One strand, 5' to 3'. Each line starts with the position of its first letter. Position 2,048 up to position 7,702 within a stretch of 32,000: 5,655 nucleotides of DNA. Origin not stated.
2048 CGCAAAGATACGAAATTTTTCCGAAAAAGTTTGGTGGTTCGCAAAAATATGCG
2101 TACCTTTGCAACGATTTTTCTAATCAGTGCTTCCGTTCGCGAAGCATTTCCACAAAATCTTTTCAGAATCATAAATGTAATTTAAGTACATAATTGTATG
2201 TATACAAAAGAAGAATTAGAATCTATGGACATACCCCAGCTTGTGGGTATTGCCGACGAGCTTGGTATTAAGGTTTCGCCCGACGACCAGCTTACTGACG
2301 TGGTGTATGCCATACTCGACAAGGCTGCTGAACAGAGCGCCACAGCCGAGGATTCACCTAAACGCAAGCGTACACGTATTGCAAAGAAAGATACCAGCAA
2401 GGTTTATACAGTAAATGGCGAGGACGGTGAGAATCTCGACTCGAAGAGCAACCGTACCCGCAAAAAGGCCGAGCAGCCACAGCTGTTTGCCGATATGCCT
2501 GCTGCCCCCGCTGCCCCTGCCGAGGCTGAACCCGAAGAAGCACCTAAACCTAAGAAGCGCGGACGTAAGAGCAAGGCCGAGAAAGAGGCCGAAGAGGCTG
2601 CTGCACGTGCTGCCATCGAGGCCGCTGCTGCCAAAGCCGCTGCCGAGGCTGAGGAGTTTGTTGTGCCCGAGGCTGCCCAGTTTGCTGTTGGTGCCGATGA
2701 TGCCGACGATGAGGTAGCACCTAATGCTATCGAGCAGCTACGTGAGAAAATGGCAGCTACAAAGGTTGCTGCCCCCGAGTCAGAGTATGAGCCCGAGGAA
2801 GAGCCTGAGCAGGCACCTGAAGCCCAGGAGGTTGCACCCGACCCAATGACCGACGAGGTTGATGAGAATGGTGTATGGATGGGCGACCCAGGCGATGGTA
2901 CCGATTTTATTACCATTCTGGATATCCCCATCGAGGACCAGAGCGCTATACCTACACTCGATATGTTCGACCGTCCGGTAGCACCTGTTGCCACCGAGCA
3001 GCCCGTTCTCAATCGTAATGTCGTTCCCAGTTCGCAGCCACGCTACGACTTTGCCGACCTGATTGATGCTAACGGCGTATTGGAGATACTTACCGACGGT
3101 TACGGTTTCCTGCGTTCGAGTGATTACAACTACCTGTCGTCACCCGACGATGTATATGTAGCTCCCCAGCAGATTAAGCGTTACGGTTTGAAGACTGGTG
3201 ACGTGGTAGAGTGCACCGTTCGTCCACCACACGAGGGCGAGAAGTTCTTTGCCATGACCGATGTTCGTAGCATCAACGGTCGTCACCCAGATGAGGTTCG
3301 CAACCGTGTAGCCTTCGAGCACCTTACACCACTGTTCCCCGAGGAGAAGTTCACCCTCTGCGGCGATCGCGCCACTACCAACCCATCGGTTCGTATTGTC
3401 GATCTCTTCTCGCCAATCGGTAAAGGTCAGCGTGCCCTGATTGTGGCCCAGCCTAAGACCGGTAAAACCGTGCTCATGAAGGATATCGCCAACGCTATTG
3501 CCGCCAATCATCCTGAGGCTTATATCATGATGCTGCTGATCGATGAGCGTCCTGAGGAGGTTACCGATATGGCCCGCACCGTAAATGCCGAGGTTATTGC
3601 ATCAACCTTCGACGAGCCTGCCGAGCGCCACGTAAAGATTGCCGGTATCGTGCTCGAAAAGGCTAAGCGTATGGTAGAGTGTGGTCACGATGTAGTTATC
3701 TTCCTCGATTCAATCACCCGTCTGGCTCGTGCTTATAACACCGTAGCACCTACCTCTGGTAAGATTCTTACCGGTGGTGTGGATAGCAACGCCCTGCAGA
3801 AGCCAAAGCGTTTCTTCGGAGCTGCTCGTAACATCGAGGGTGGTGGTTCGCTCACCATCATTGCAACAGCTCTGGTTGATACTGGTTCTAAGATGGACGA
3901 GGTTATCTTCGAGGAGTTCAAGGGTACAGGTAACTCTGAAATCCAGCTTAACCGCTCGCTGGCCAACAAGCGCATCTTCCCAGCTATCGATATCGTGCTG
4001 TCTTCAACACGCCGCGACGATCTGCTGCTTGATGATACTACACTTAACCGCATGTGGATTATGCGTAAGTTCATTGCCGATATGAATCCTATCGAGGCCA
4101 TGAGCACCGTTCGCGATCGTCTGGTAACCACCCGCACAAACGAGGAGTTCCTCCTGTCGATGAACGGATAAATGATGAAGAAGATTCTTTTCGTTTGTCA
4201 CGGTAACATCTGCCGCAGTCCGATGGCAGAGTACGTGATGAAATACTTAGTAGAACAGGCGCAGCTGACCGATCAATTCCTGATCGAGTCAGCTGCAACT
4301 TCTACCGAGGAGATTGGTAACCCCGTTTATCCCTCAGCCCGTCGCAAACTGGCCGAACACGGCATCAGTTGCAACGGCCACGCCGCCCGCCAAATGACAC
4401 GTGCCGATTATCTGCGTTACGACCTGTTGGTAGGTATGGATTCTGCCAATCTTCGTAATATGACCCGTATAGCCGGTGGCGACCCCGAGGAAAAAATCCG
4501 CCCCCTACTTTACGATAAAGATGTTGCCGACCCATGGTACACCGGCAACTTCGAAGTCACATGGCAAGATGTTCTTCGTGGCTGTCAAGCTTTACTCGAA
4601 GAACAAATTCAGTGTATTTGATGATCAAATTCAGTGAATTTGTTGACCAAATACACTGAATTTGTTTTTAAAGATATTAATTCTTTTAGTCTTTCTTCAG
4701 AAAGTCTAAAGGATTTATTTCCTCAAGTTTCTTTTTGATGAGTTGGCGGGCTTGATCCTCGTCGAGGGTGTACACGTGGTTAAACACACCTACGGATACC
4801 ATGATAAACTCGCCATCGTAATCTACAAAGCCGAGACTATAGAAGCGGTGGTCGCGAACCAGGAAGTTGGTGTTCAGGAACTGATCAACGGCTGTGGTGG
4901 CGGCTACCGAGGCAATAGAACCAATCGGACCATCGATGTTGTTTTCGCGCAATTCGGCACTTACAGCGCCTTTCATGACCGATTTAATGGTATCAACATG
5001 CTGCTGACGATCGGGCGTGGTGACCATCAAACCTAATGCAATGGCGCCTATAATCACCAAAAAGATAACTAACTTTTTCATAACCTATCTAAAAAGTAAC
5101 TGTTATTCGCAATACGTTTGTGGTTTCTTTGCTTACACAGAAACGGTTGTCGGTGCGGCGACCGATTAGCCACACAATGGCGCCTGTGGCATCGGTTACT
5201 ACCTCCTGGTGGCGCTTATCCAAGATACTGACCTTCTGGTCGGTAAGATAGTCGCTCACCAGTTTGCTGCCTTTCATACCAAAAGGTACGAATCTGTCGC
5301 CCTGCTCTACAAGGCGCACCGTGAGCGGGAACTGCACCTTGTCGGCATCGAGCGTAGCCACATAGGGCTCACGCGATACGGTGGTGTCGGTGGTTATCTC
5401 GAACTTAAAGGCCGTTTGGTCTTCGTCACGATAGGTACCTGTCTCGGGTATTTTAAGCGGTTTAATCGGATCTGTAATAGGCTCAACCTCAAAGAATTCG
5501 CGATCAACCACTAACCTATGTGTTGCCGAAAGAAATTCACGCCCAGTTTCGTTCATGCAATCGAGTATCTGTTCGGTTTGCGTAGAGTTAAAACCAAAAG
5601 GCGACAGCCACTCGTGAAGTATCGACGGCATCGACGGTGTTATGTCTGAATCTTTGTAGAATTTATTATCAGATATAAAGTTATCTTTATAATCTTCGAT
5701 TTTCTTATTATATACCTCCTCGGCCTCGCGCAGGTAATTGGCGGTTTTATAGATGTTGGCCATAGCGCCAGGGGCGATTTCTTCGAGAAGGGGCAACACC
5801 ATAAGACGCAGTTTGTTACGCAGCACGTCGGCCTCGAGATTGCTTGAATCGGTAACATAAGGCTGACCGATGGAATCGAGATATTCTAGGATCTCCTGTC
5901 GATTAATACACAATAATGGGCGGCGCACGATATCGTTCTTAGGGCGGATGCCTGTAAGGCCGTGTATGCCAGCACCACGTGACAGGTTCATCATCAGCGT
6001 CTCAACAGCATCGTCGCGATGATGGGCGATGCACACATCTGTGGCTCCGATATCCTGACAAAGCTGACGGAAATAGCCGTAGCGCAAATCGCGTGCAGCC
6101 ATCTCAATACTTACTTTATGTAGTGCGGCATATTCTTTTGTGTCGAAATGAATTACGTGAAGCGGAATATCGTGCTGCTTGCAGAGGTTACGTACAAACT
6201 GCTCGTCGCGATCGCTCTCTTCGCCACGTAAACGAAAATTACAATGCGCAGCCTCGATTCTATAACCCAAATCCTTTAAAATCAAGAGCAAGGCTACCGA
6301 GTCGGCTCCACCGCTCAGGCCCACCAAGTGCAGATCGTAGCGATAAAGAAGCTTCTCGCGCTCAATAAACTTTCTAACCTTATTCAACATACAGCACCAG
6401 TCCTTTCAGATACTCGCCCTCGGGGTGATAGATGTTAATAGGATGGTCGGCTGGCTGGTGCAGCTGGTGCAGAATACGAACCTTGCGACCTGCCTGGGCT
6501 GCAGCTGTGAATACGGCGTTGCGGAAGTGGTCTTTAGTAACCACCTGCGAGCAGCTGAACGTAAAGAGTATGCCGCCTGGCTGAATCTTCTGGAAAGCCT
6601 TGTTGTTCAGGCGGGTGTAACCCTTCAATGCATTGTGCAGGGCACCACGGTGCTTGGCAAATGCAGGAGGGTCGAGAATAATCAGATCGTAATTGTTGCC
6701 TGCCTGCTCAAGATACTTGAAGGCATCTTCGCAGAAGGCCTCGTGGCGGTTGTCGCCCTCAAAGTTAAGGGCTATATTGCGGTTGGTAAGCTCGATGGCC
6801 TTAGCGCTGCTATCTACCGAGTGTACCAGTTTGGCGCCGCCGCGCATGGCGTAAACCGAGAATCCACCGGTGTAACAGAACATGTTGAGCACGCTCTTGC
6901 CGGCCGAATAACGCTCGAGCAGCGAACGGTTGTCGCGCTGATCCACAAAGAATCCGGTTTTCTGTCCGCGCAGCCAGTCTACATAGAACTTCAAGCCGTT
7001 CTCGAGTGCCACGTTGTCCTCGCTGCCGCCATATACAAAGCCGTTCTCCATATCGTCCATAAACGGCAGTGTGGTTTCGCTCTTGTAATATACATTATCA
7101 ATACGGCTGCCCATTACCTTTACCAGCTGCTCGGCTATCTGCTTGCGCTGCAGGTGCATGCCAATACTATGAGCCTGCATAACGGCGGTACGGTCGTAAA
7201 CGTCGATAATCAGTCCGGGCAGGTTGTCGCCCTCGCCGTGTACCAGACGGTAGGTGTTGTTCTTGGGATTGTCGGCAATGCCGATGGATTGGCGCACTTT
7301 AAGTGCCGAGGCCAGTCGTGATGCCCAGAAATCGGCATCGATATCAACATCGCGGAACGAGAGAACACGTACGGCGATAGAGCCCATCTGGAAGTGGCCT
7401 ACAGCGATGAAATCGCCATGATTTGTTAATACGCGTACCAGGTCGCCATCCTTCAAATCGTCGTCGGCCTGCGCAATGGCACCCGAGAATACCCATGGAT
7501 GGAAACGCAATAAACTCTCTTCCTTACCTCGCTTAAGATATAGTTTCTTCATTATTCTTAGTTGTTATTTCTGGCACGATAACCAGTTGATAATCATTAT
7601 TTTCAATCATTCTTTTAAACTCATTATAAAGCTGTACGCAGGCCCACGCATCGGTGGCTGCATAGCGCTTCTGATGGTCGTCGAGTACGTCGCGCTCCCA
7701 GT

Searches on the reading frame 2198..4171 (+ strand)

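Call 39: search_protein_families(library=phrogs, proteins=[window:2198-4171:+], max_evalue=0.001)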
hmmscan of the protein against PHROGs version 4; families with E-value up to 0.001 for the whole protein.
window:2198-4171:+ (657 aa): 0 families

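Call 40: search_protein_families(library=pfam, proteins=[window:2198-4171:+], max_evalue=0.001)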
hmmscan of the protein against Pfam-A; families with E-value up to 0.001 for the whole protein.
window:2198-4171:+ (657 aa): 3 families
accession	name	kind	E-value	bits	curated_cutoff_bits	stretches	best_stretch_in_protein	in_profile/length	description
PF07497.18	Rho_RNA_bind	-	1.3e-31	108.6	27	1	292-365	2-73/73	Rho termination factor, RNA-binding domain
PF00006.31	ATP-synt_ab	-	3.6e-29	102.4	29.5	1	398-602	2-211/213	ATP synthase alpha/beta family, nucleotide-binding domain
PF07498.18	Rho_N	-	0.00081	19.7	24.9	0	6-46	1-41/43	Rho termination factor, N-terminal domain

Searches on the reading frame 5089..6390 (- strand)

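Call 39: search_protein_families(library=phrogs, proteins=[window:5089-6390:-], max_evalue=0.001)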
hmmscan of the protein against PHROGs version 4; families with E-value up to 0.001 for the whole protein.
window:5089-6390:- (433 aa): 3 families
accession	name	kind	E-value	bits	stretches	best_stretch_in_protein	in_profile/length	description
phrog_27769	-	unknown function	8.4e-09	36.1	1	18-179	39-208/311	-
phrog_1550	-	moron, auxiliary metabolic gene and host takeover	0.00026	20.9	1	21-127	148-264/418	QueC-like queuosine biosynthesis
phrog_424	-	moron, auxiliary metabolic gene and host takeover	0.0007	19.7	0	5-84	145-228/460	phosphoadenosine phosphosulfate reductase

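Call 40: search_protein_families(library=pfam, proteins=[window:5089-6390:-], max_evalue=0.001)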
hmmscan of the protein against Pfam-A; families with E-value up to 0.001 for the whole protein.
window:5089-6390:- (433 aa): 2 families
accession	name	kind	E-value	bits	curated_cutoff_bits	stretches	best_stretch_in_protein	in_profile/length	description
PF01171.26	ATP_bind_3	-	2.4e-46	158.2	27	1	22-195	3-180/182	PP-loop family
PF06508.19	QueC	-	3e-05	24.1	22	1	22-84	3-62/210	Queuosine biosynthesis protein QueC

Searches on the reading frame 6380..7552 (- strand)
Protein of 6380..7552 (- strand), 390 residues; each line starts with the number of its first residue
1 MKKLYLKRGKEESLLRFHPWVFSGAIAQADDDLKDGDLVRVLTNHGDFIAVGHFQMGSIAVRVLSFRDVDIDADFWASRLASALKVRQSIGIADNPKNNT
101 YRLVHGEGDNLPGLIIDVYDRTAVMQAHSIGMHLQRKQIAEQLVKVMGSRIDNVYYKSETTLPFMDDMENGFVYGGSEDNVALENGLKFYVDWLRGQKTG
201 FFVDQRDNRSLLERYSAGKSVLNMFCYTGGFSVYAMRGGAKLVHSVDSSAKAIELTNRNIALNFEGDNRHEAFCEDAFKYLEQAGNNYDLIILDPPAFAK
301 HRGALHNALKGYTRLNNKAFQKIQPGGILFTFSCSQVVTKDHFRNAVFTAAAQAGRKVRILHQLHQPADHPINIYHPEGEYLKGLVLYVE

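Call 39: search_protein_families(library=phrogs, proteins=[window:6380-7552:-], max_evalue=0.001)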
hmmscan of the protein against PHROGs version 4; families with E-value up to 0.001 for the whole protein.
window:6380-7552:- (390 aa): 2 families
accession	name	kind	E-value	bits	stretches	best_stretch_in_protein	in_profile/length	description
phrog_26699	-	other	3.6e-86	290.3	1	3-387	4-393/396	DNA methyltransferase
phrog_33303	-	unknown function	2.2e-19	71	1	169-305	94-232/312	-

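Call 40: search_protein_families(library=pfam, proteins=[window:6380-7552:-], max_evalue=0.001)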
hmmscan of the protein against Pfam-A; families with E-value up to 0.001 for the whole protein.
window:6380-7552:- (390 aa): 7 families
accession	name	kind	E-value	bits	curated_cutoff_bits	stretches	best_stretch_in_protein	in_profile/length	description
PF10672.15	Methyltrans_SAM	-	5.8e-24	85.3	27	1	178-347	84-252/286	S-adenosylmethionine-dependent methyltransferase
PF17785.7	PUA_3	-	2.2e-19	69.4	22.6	1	4-66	1-64/64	PUA-like domain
PF03602.21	Cons_hypoth95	-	2.6e-08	34.2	24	1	211-319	35-146/182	Conserved hypothetical protein 95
PF05175.20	MTS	-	3.9e-06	27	23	1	217-342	31-149/170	Methyltransferase small domain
PF02475.24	TRM5-TYW2_MTfase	-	5.3e-06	26.9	28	1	182-297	3-114/164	TRM5/TYW2 methyltransferase domain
PF01472.26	PUA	-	5.8e-05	23.4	24.8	1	3-60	2-58/74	PUA domain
PF01728.25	FtsJ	-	0.00052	20.4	24.1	0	212-348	13-140/181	FtsJ-like methyltransferase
